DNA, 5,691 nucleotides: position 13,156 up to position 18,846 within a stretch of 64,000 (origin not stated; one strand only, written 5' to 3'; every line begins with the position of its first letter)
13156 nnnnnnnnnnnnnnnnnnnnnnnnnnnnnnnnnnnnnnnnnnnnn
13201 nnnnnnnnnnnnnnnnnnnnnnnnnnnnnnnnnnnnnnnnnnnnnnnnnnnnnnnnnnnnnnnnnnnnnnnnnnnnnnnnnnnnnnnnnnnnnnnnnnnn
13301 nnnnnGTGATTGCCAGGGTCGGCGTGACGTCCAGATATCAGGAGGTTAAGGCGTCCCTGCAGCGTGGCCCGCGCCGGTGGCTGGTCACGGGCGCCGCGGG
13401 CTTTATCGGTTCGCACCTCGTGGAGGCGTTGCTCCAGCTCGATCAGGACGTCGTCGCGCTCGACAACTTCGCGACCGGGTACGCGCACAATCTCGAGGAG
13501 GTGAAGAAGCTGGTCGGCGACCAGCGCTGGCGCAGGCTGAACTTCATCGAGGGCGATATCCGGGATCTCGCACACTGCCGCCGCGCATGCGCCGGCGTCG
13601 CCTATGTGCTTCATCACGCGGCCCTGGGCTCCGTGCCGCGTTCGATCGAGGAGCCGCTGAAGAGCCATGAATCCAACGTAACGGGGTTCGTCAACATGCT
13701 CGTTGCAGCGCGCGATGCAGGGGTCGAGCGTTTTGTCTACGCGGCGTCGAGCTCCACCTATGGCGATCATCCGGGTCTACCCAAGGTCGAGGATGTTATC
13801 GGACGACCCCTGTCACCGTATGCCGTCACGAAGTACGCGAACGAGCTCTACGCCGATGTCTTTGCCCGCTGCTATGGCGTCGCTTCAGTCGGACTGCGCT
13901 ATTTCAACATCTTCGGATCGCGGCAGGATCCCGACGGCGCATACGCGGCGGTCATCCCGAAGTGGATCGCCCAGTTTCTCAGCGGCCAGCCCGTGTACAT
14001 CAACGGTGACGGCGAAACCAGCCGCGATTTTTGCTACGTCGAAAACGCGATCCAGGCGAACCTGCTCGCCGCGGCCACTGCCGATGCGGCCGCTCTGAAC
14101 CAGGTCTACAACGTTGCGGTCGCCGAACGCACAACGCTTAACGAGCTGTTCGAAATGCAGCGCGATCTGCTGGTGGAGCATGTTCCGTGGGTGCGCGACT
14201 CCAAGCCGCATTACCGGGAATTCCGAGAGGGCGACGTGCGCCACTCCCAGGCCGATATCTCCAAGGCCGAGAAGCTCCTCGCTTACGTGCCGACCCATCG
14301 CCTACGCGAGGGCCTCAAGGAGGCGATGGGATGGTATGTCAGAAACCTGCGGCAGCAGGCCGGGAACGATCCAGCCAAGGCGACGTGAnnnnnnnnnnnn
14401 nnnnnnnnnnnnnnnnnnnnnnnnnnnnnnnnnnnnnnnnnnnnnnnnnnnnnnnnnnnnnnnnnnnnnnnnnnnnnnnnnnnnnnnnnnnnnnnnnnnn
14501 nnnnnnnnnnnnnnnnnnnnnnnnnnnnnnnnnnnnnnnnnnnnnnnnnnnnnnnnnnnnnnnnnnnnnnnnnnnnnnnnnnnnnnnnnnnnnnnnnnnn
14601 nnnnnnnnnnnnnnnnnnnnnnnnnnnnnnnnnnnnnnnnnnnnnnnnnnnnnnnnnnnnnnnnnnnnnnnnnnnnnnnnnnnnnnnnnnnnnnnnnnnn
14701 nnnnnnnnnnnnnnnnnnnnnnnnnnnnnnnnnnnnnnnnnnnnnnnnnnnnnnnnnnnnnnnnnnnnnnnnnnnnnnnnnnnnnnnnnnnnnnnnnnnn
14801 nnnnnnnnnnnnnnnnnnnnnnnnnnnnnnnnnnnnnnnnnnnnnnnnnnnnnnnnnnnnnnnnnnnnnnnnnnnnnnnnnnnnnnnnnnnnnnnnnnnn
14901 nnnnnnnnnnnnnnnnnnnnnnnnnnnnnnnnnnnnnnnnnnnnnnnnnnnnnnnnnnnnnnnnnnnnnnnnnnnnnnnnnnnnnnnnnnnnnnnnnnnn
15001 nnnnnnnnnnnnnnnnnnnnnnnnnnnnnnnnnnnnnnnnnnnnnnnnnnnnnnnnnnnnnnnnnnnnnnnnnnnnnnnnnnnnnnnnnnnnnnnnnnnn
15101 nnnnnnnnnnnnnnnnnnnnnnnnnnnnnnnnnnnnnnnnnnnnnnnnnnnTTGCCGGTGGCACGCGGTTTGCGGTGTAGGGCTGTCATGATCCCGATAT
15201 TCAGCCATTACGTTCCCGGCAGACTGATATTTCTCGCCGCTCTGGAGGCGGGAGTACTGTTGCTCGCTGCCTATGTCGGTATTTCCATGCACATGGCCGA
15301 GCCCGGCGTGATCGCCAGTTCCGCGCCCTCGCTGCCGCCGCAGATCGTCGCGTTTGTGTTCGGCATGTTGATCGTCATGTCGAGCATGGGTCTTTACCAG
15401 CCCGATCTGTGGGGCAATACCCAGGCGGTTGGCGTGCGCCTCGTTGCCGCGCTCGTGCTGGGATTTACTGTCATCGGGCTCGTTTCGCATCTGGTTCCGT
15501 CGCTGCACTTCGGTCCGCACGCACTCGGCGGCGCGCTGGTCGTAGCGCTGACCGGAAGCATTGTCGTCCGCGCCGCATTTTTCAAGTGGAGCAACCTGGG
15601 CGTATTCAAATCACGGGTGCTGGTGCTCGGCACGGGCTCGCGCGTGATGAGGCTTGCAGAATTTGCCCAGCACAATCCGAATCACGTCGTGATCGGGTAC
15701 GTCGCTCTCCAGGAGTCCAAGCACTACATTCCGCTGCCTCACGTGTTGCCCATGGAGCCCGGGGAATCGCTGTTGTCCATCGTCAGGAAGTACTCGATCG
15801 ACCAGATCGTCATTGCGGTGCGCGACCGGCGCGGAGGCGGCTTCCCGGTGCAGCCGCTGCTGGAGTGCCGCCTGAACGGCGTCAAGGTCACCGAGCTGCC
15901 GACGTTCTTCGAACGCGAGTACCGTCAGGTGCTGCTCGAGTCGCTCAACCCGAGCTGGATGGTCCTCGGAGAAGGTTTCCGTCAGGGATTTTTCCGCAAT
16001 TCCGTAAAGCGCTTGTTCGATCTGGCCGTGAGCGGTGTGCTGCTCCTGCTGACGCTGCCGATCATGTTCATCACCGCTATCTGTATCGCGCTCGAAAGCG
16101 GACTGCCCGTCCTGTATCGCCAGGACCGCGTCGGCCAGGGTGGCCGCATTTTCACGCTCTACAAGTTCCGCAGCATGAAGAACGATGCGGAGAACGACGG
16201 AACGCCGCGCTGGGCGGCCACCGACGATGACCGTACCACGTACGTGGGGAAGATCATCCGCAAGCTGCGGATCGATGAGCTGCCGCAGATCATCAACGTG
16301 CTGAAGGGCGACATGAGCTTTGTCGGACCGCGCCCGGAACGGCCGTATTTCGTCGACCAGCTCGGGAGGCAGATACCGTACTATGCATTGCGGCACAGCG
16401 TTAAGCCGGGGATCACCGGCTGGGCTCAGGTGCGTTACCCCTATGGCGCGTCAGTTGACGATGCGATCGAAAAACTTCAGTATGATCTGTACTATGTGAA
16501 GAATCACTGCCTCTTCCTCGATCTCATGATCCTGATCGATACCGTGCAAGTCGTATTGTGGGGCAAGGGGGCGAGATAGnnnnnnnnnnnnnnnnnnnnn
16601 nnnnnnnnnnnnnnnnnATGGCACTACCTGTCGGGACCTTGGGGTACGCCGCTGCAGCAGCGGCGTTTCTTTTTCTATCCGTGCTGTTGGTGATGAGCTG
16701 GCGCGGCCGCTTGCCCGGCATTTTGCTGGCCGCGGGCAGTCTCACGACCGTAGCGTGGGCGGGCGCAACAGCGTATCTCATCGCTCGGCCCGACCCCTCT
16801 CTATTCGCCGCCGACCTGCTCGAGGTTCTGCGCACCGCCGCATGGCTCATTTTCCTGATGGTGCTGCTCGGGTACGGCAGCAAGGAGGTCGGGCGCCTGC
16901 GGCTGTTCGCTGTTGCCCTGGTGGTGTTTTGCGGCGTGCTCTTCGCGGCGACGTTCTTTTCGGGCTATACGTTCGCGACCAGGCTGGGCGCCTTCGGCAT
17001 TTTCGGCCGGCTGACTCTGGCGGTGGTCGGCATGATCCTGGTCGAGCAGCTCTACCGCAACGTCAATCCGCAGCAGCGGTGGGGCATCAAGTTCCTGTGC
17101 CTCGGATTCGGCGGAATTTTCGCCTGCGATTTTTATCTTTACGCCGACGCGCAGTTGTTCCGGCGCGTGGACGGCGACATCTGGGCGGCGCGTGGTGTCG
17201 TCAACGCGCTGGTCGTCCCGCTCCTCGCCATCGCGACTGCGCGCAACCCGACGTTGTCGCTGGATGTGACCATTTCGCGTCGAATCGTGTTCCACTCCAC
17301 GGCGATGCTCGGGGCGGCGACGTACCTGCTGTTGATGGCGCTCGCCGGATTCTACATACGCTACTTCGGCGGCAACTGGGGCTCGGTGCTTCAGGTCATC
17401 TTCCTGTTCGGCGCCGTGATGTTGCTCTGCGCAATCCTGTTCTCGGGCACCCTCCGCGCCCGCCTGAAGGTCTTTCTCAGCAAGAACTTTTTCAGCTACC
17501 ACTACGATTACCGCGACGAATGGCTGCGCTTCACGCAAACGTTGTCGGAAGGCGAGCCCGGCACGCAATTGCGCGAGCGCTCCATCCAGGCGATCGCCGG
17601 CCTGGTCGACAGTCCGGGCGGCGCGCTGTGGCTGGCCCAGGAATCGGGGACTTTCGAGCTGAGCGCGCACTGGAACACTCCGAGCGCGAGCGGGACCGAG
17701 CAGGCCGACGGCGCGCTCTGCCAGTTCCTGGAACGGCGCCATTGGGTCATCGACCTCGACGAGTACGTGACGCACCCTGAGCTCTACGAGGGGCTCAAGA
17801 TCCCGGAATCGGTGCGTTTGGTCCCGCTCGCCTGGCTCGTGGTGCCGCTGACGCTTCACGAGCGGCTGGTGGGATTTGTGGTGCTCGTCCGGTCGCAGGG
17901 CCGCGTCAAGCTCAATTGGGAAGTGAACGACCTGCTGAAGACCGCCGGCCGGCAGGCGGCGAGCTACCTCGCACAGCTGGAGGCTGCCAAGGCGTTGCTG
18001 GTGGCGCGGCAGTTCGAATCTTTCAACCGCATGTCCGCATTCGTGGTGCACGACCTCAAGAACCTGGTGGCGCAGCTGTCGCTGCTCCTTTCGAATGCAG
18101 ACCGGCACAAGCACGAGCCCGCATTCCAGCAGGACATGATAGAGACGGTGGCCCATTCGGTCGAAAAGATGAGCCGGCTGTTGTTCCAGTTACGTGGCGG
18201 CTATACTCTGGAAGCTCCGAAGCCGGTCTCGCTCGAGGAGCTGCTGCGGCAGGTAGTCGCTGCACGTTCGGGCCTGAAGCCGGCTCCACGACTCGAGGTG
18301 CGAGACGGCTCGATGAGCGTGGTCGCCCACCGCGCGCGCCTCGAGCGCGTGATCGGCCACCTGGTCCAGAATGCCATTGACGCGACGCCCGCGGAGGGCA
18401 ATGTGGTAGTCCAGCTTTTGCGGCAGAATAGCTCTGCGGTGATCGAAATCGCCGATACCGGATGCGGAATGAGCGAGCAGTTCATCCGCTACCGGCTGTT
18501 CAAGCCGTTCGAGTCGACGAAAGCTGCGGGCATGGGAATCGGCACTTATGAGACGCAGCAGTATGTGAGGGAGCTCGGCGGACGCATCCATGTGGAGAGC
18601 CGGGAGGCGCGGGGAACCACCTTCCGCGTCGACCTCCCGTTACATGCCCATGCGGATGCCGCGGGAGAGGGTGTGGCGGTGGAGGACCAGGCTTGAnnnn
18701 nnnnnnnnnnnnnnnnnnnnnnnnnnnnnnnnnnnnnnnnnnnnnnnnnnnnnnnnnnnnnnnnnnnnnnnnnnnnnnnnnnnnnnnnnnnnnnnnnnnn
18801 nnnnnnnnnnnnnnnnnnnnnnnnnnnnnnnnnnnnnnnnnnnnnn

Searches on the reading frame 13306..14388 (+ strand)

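Call 37: search_protein_families(library=ncbifam, proteins=[window:13306-14388:+], max_evalue=1e-8)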
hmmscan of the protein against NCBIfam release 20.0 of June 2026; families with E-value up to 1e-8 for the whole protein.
window:13306-14388:+ (360 aa): 20 families
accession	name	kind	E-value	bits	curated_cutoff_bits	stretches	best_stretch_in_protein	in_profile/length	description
NF011728.1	PRK15181.1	equivalog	2.5e-143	477.3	760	1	10-346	3-339/348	Vi polysaccharide biosynthesis UDP-N-acetylglucosaminuronic acid C-4 epimerase TviC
TIGR04180.1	EDH_00030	hypoth_equivalog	4.7e-46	157.2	475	1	26-331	2-296/297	NAD-dependent 4,6-dehydratase LegB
TIGR01179.1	galE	equivalog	1.5e-43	148.9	262.3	1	26-349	3-330/332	UDP-glucose 4-epimerase GalE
TIGR01181.1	dTDP_gluc_dehyt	equivalog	4.2e-42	144.4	365.1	1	24-348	1-315/321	dTDP-glucose 4,6-dehydratase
TIGR02197.1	heptose_epim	equivalog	5.2e-34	117.8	274.6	1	26-346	2-315/316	ADP-glyceromanno-heptose 6-epimerase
NF007956.0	PRK10675.1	subfamily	4e-32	111.7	394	1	25-347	3-332/338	UDP-glucose 4-epimerase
NF007490.0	PRK10084.1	subfamily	1.8e-24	86.4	649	1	25-348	3-338/361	dTDP-glucose 4,6-dehydratase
NF007582.0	PRK10217.1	equivalog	1.4e-23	83.6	698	1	23-347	2-334/355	dTDP-glucose 4,6-dehydratase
NF008360.0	PRK11150.1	equivalog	5.9e-18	65.1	452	1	143-343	111-305/310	ADP-glyceromanno-heptose 6-epimerase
NF042422.1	oxyalk_red_OleD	equivalog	1.3e-17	64.2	580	1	25-283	3-244/329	2-alkyl-3-oxoalkanoate reductase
TIGR03466.1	HpnA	hypoth_equivalog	2e-17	63.1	367.65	1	25-154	3-119/327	hopanoid-associated sugar epimerase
TIGR02622.1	CDP_4_6_dhtase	equivalog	1.6e-15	57.1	278.45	1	23-351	5-337/352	CDP-glucose 4,6-dehydratase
TIGR01472.1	gmd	equivalog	3.3e-14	52.8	415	1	26-299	4-278/342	GDP-mannose 4,6-dehydratase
NF042423.1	oxyalk_red_Shew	equivalog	1.1e-13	50.9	580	1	23-281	9-249/331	2-alkyl-3-oxoalkanoate reductase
NF008872.0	PRK11908.1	equivalog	3.7e-13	49.2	294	1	24-350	3-341/349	bifunctional UDP-4-keto-pentose/UDP-xylose synthase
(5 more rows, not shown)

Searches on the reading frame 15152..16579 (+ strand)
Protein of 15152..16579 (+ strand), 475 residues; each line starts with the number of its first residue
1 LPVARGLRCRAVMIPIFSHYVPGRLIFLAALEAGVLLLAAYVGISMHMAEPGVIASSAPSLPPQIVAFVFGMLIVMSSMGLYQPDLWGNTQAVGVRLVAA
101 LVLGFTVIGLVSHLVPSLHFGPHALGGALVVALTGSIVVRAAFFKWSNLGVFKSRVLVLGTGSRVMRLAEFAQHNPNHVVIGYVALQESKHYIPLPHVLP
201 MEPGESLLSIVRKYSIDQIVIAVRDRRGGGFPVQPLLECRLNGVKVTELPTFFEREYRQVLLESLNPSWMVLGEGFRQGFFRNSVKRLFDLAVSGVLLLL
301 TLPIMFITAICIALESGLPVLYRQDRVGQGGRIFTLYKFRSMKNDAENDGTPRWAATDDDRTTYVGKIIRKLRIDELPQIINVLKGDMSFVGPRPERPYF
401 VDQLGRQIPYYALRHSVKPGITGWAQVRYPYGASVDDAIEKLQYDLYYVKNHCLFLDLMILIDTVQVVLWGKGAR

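Call 17: search_protein_families(library=ncbifam, proteins=[window:15152-16579:+], max_evalue=0.00001)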
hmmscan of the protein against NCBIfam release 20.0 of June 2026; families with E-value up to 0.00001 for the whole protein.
window:15152-16579:+ (475 aa): 10 families
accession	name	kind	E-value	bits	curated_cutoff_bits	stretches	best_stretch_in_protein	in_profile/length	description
TIGR03013.1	EpsB_2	subfamily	5.3e-163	543.2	393.35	1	37-475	8-443/443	TIGR03013 family XrtA/PEP-CTERM system glycosyltransferase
TIGR03025.1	EPS_sugtrans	subfamily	2.6e-117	392.8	295.55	1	37-475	8-445/445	exopolysaccharide biosynthesis polyprenyl glycosylphosphotransferase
TIGR03023.1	WcaJ_sugtrans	equivalog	2.9e-86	290.6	410.75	1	55-474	25-452/453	undecaprenyl-phosphate glucose phosphotransferase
TIGR03022.1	WbaP_sugtrans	subfamily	5.5e-57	194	403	1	30-475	12-456/456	undecaprenyl-phosphate galactose phosphotransferase WbaP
NF050817.1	PolSacchBiosHfsE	equivalog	2.9e-44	151.6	750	1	136-469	123-460/467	polysaccharide biosynthesis protein HfsE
NF041877.1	EPS_EpsZ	equivalog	2.9e-44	151.5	800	1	69-474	49-458/459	exopolysaccharide biosynthesis polyisoprenyl-phosphate hexose-1-phosphate transferase EpsZ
NF007518.0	PRK10124.1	equivalog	4.6e-44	150.9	684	1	285-466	273-455/464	undecaprenyl-phosphate glucose phosphotransferase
NF052601.1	undeca_RfbP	equivalog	4.9e-38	130.8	330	2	357-471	130-238/244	undecaprenyl-phosphate galactose phosphotransferase family protein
NF011751.0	PRK15204.1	equivalog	9.5e-31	106.9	907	1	285-474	279-475/476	undecaprenyl-phosphate galactose phosphotransferase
NF045514.1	glycotran_HepC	equivalog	2.8e-24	85.6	140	1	283-395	114-211/220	heterocyst development glycosyltransferase HepC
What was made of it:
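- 15152..16579 (+): EpsB2-type XrtA/PEP-CTERM system priming glycosyltransferase. It is the commonest upstream neighbour of the family elsewhere. TIGR03013, 543 bits (call 17).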

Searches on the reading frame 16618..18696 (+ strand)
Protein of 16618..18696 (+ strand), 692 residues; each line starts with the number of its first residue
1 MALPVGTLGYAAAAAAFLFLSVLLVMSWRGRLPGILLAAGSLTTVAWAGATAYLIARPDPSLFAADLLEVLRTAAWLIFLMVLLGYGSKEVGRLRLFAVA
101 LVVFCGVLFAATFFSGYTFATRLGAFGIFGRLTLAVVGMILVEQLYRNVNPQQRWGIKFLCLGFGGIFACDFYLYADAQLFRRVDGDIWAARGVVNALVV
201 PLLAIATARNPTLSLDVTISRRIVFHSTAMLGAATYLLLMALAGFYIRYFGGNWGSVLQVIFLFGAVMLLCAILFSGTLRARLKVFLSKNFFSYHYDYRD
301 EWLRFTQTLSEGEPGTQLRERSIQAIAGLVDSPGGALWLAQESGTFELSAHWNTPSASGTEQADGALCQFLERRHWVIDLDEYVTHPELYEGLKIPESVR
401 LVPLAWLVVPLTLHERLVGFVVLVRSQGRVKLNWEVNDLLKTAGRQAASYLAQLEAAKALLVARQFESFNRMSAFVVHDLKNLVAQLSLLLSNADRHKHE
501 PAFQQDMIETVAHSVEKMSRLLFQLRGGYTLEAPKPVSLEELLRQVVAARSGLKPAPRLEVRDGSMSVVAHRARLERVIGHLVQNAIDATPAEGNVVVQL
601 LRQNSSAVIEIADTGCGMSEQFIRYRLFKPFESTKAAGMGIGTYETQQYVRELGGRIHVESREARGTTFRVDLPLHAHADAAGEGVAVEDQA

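Call 17: search_protein_families(library=ncbifam, proteins=[window:16618-18696:+], max_evalue=0.00001)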
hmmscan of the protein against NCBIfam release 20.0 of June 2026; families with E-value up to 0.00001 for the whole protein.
window:16618-18696:+ (692 aa): 62 families (the best 25 are shown)
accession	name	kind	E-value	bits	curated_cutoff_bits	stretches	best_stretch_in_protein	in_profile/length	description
TIGR02916.1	PEP_his_kin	equivalog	1.7e-263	876.3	300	1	8-674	1-679/679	XrtA/PEP-CTERM system histidine kinase PrsK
NF008468.0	PRK11360.1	equivalog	2.9e-21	75.5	646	1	501-679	427-612/616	two-component system sensor histidine kinase AtoS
NF007688.0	PRK10364.1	equivalog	1.3e-18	67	479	1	558-678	335-454/460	two-component system sensor histidine kinase ZraS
NF010411.0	PRK13837.1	equivalog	1.8e-18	66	647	1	404-684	378-684/828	two-component system VirA-like sensor kinase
NF008298.1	PRK11086.1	subfamily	6.9e-18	64.4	520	1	574-677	423-527/529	DcuS/MalK family sensor histidine kinase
TIGR02966.1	phoR_proteo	equivalog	3.6e-17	62.4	334.2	1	474-672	119-332/333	phosphate regulon sensor histidine kinase PhoR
NF041735.1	hist_kin_RppB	equivalog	1.9e-16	59.9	400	1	506-674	254-438/438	two-component system sensor histidine kinase RppB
NF046044.1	PnpS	equivalog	4.1e-16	59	400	1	565-674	276-390/390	two-component system histidine kinase PnpS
NF052574.1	HisKinEspCMyxo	equivalog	1.2e-15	56.7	1200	1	460-677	408-639/785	serine histidine kinase EspC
NF053867.1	SprKinKinDBac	equivalog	2.1e-15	56.2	775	1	565-677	388-499/500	sporulation kinase KinD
NF041832.1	near_NosP_CTERM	subfamily_domain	2.2e-15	56.6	400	1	471-680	9-230/370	NahK/ErcS family hybrid sensor histidine kinase/response regulator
NF038348.1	T2SS_HK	subfamily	9.4e-15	54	450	1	569-675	466-573/574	histidine kinase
TIGR02956.1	TMAO_torS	equivalog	1.7e-14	53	676.5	1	567-679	572-686/967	TMAO reductase system sensor histidine kinase/response regulator TorS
NF006800.0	PRK09303.1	equivalog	2e-14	53.3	342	1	463-677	145-379/383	histidine kinase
NF041831.1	NO_HK_NahK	exception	4.6e-14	51.4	1500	1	437-683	463-719/854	hybrid sensor histidine kinase/response regulator NahK/ErcS'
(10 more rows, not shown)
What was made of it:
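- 16618..18696 (+): PrsK histidine kinase. TIGR02916, 876 bits (call 17).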
